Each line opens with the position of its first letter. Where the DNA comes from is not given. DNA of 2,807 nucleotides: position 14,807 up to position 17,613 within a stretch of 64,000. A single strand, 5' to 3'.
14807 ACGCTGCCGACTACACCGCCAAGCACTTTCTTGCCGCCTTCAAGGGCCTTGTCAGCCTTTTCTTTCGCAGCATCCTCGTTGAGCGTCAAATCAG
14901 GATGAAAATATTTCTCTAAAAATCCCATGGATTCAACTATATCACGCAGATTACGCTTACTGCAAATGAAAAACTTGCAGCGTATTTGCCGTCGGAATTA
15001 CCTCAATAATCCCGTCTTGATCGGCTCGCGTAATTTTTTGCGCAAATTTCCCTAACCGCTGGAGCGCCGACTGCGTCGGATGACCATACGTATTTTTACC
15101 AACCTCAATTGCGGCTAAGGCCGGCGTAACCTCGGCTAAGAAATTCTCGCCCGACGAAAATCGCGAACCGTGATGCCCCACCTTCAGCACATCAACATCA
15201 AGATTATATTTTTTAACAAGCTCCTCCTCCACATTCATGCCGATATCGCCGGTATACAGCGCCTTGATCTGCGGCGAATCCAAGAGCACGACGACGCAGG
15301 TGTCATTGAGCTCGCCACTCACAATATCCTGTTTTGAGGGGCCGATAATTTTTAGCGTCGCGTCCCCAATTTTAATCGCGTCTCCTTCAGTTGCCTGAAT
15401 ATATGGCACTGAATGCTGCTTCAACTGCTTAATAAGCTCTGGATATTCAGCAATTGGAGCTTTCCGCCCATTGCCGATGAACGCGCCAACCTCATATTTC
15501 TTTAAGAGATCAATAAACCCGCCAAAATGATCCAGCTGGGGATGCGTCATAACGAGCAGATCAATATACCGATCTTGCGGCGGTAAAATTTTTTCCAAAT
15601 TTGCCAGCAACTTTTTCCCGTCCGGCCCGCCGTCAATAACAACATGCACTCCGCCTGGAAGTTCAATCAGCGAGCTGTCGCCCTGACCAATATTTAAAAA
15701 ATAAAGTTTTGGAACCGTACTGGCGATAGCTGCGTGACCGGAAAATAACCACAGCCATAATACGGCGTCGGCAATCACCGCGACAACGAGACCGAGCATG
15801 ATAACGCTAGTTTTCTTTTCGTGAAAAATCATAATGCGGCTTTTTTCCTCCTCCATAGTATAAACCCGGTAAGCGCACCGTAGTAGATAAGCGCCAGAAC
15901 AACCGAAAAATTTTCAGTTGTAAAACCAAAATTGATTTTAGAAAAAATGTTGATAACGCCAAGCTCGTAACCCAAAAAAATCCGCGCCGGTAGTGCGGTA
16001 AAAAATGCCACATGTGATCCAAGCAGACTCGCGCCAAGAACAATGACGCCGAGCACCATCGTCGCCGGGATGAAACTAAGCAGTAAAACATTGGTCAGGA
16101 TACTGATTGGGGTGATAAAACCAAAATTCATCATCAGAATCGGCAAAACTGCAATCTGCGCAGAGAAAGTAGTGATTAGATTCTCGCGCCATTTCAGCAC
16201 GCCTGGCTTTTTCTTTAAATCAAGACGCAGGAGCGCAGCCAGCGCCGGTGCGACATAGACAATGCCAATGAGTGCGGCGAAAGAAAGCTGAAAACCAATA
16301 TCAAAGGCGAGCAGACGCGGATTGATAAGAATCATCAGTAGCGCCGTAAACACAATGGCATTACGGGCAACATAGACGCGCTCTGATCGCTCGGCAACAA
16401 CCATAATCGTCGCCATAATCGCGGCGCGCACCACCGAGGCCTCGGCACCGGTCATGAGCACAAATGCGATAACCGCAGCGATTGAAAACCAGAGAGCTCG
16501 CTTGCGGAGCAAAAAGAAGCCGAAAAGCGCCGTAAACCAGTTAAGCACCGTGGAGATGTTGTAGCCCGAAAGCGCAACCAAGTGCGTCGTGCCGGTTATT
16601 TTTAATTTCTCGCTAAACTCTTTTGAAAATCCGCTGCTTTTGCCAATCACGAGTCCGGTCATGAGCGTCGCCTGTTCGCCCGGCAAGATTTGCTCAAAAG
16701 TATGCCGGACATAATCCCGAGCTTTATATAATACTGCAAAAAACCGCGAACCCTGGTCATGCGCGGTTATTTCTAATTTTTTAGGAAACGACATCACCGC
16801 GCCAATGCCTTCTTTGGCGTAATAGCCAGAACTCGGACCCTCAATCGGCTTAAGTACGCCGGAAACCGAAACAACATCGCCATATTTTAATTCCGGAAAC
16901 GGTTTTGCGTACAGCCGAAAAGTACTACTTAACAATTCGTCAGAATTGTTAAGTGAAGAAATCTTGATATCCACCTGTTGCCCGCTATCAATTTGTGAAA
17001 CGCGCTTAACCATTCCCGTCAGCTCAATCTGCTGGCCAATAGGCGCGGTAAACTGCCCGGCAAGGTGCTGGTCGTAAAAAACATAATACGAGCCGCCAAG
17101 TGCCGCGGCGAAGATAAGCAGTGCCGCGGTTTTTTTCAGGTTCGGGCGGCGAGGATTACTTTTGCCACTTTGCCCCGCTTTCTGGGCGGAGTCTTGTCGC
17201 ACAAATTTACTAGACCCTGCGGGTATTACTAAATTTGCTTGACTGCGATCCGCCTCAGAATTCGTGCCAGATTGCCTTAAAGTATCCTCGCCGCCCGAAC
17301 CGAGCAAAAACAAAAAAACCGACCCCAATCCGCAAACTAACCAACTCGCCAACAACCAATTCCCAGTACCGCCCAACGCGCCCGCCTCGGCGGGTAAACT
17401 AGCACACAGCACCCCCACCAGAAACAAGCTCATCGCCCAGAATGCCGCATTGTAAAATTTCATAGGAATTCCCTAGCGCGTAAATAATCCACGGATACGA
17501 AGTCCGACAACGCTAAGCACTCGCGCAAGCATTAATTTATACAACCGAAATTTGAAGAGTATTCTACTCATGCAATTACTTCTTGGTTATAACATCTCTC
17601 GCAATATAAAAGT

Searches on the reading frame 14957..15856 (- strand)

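Call 65: search_protein_families(library=pfam, proteins=[window:14957-15856:-], max_evalue=0.001)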
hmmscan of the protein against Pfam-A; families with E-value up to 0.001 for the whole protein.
window:14957-15856:- (299 aa): 2 families
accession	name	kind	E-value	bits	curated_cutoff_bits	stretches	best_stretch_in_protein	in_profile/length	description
PF00753.33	Lactamase_B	-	3.2e-11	44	22.7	1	57-243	4-185/196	Metallo-beta-lactamase superfamily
PF12706.13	Lactamase_B_2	-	8.3e-08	32.5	27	1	72-232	3-170/200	Beta-lactamase superfamily domain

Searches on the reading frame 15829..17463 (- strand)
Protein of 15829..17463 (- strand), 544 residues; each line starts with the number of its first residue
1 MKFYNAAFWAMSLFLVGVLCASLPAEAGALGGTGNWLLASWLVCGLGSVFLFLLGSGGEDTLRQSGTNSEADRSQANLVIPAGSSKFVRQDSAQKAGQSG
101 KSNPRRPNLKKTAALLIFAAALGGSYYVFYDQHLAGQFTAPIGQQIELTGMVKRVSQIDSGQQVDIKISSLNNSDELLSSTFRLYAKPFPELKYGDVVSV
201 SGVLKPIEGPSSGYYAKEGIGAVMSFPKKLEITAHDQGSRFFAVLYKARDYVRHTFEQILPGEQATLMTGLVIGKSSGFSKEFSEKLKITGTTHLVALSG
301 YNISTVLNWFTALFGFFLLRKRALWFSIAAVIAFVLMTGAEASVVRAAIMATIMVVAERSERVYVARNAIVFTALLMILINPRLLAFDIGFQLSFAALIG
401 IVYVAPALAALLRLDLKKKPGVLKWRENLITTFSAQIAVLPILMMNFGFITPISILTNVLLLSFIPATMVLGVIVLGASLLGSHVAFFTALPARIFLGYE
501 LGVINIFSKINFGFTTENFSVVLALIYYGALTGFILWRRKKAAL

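Call 65: search_protein_families(library=pfam, proteins=[window:15829-17463:-], max_evalue=0.001)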
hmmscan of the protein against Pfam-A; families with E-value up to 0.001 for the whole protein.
window:15829-17463:- (544 aa): 2 families
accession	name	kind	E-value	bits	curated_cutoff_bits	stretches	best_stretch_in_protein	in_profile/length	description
PF03772.21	Competence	-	9.9e-45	153.4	23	1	271-540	1-269/270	Competence protein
PF13567.11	DUF4131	-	9e-08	32.4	31.6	1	107-222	27-155/165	Domain of unknown function (DUF4131)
